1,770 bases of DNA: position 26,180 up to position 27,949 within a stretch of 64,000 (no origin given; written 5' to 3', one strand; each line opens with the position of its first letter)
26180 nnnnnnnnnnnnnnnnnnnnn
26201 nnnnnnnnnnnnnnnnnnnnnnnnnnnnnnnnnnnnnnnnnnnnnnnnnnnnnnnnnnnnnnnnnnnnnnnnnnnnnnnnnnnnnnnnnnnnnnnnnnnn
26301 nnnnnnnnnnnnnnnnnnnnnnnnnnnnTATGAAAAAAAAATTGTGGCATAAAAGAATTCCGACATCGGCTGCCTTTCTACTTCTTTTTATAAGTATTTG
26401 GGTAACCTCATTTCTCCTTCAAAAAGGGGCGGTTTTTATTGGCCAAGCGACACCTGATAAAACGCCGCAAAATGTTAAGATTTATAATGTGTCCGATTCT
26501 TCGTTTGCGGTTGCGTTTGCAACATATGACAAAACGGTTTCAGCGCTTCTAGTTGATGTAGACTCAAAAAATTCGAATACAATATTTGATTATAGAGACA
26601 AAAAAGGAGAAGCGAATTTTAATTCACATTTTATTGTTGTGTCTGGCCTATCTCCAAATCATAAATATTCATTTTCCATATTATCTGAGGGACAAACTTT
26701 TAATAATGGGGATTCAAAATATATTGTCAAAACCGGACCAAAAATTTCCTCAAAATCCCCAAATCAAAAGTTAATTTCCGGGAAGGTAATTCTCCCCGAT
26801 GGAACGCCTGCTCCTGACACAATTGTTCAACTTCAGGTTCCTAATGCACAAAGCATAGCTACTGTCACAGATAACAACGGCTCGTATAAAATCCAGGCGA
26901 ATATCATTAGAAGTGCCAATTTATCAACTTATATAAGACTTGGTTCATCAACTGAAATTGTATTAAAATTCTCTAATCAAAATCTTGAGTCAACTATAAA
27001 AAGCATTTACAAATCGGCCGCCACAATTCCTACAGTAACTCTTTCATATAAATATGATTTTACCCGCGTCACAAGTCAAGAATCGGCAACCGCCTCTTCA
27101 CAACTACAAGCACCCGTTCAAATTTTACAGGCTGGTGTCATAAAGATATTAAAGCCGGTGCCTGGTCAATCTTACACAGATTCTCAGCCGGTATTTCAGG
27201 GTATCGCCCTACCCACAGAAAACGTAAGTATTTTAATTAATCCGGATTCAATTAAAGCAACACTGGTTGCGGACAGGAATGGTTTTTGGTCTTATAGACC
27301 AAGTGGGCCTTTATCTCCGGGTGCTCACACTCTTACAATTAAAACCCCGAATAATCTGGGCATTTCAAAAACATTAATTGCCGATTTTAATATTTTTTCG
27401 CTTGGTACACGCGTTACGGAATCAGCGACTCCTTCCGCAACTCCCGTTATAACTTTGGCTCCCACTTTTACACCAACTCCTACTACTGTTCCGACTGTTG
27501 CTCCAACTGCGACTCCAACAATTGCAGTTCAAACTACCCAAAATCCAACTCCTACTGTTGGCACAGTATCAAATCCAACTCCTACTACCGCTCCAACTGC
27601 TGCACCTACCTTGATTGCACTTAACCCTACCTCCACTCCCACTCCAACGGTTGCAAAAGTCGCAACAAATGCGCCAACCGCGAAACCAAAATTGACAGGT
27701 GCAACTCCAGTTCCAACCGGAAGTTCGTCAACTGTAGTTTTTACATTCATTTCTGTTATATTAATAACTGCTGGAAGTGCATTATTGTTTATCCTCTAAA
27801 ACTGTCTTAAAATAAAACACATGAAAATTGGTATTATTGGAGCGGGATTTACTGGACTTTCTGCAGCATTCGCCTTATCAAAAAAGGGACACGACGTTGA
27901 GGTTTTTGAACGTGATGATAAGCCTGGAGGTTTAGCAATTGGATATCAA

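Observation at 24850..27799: Orphan PilN/PilO-like pair followed by a small membrane protein and a large Thr/Pro-rich surface protein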

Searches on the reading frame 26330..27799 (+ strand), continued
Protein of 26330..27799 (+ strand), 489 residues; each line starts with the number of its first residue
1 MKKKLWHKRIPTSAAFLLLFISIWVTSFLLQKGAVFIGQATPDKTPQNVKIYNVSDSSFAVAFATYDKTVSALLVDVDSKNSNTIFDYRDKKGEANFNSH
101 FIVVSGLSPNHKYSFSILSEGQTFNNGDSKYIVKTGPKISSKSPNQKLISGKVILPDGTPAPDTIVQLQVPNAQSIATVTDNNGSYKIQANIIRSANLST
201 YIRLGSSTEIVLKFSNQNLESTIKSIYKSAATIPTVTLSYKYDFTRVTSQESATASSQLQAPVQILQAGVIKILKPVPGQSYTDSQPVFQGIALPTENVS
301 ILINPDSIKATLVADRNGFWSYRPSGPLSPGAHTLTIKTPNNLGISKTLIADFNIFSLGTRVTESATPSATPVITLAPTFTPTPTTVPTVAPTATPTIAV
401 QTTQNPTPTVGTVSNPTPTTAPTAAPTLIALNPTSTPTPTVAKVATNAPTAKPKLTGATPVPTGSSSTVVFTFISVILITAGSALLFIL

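Call 44: predict_structure(alignment_id=A2)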
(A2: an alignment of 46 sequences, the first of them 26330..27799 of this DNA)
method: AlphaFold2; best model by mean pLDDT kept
length: 489 residues; sequences in the alignment: 46
mean_pLDDT: 78.9   pTM: 0.51
mean pLDDT of the five models: 78.9, 77.9, 77.6, 77.5, 76.4
residues with pLDDT >= 90: 277; 70-90: 62; 50-70: 36; < 50: 114
segments of 3 or more residues with pLDDT < 50: 248-264, 363-407, 409-426, 430-452, 455-458
pLDDT, mean of each block of 10 residues (from residue 1): 60 89 91 63 85 98 94 91 94 95 97 96 94 98 97 95 97 97 97 97 96 94 93 92 69 37 59 92 95 96 97 95 97 97 94 87 46 40 41 41 40 41 43 42 42 47 60 85 85
secondary structure, 60 per line:
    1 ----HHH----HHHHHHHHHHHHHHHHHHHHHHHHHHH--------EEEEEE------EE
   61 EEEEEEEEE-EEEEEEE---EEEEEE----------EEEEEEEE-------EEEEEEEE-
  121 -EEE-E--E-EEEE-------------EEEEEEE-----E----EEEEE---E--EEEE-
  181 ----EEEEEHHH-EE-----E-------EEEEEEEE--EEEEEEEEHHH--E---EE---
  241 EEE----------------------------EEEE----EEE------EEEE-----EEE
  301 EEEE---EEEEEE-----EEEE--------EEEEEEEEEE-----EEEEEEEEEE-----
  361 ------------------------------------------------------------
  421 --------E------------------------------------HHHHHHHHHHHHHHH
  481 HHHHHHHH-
elements in order: H12-38 E47-52 E59-69 E71-77 E81-86 E97-104 E112-119 E122-124 E131-134 E148-154 E165-169 E176-179 E185-189 E209-216 E219-226 E241-243 E272-275 E280-282 E289-292 E298-304 E308-313 E319-322 E331-340 E346-355 H466-488

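Call 48: fold_search(model_id=the predicted structure, library=pdb)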
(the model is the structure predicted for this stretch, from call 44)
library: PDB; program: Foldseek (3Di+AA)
matches with E <= 10: 1743; with E <= 0.001: 243
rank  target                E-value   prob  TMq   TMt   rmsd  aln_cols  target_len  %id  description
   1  4p99_A                1.6e-09  1.00  0.14  0.16  22.9       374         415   11  Ca2+-stabilized adhesin helps an Antarctic bacterium reach out and bind ice (released 2014-06-18)
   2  5irb_A                7.3e-09  1.00  0.14  0.20  23.1       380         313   11  Structural insight into host cell surface retention of a 1.5-MDa bacterial ice-binding adhesin (released 2017-07-19)
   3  8qox_B                1.5e-08  1.00  0.15  0.16  20.4       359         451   11  Two-component assembly of SlaA and SlaB S-layer proteins of Sulfolobus acidocaldarius (released 2024-02-21)
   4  5e7l                  2.2e-08  1.00  0.14  0.21  19.6       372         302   10  Crystal structure of mouse CNTN2 FN1-FN3 domains (released 2016-08-31)
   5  5e53_D                2.5e-08  1.00  0.15  0.23  19.4       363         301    8  Crystal structure of chicken CNTN1 FN1-FN3 domains (released 2016-08-31)
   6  5e53_B                2.6e-08  1.00  0.15  0.24  19.1       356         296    9  Crystal structure of chicken CNTN1 FN1-FN3 domains (released 2016-08-31)
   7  5irb_B                3.2e-08  1.00  0.13  0.19  22.4       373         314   11  Structural insight into host cell surface retention of a 1.5-MDa bacterial ice-binding adhesin (released 2017-07-19)
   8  6tpw                  3.4e-08  1.00  0.13  0.17  19.8       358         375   12  Crystal structures of FNIII domain one through four of the human leucocyte common antigen-related protein ( LAR) (released 2020-05-13)
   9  5e55_A                7.2e-08  1.00  0.15  0.23  18.9       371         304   10  Crystal structure of mouse CNTN6 FN1-FN3 domains (released 2016-08-31)
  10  1fnh                  7.6e-08  1.00  0.15  0.26  16.8       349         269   15  CRYSTAL STRUCTURE OF HEPARIN AND INTEGRIN BINDING SEGMENT OF HUMAN FIBRONECTIN (released 1999-03-16)
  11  3r8q                  1.4e-07  1.00  0.15  0.26  16.5       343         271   15  Structure of Fibronectin domain 12-14 (released 2012-04-11)
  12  7mrq                  1.4e-07  1.00  0.14  0.23  18.9       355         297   10  Chicken CNTN4 FN1-FN3 domains with T751A, V752A, Y781A, E786A mutations (released 2022-01-05)
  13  5e53_A                1.5e-07  1.00  0.15  0.25  18.4       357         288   10  Crystal structure of chicken CNTN1 FN1-FN3 domains (released 2016-08-31)
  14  6xay_A                1.9e-07  1.00  0.14  0.23  19.0       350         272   10  Structure of a fragment of human fibronectin containing the 10th, 11th and 12th type III domains (released 2021-06-09)
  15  5e55_B                2.3e-07  1.00  0.16  0.24  19.1       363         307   11  Crystal structure of mouse CNTN6 FN1-FN3 domains (released 2016-08-31)
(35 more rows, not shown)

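Call 60: search_protein_families(library=pfam, proteins=[L018:5320-6750:+, L018:6757-7338:+, L017:11361-12161:+, L017:12158-13075:+], max_evalue=0.1)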
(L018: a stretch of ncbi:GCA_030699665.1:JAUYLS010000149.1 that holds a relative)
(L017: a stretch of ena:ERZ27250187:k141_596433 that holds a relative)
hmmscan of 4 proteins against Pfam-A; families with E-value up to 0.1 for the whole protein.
L018:5320-6750:+ (476 aa): 0 families

L018:6757-7338:+ (193 aa): 1 family
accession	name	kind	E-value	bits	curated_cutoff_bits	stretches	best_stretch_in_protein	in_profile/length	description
PF09534.15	Trp_oprn_chp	-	0.037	14.3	29.6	0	6-45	63-102/180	Tryptophan-associated transmembrane protein (Trp_oprn_chp)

L017:11361-12161:+ (266 aa): 2 families
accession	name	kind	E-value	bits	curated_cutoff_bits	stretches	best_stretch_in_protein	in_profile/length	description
PF00041.27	fn3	-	1.4e-06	28.9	25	1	160-237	15-72/84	Fibronectin type III domain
PF16656.11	Pur_ac_phosph_N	-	0.00062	20.7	30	1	157-236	11-83/93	Purple acid Phosphatase, N-terminal domain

L017:12158-13075:+ (305 aa): 0 families

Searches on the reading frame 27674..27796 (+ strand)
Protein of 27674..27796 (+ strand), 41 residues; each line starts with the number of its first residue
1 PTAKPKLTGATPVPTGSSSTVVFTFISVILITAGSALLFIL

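Call 59: search_protein_families(library=ncbifam, proteins=[window:27674-27796:+], max_evalue=10)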
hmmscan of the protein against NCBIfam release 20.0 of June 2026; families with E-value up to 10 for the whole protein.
seq(41 aa): 2 families
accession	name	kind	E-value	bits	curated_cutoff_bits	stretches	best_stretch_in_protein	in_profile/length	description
TIGR01167.1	LPXTG_anchor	domain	0.51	11.1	15.9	1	15-39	5-28/34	LPXTG cell wall anchor domain-containing protein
NF041528.1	strep_LAETG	domain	2.5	8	30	1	16-40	7-31/35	LAETG motif-containing sortase-dependent surface protein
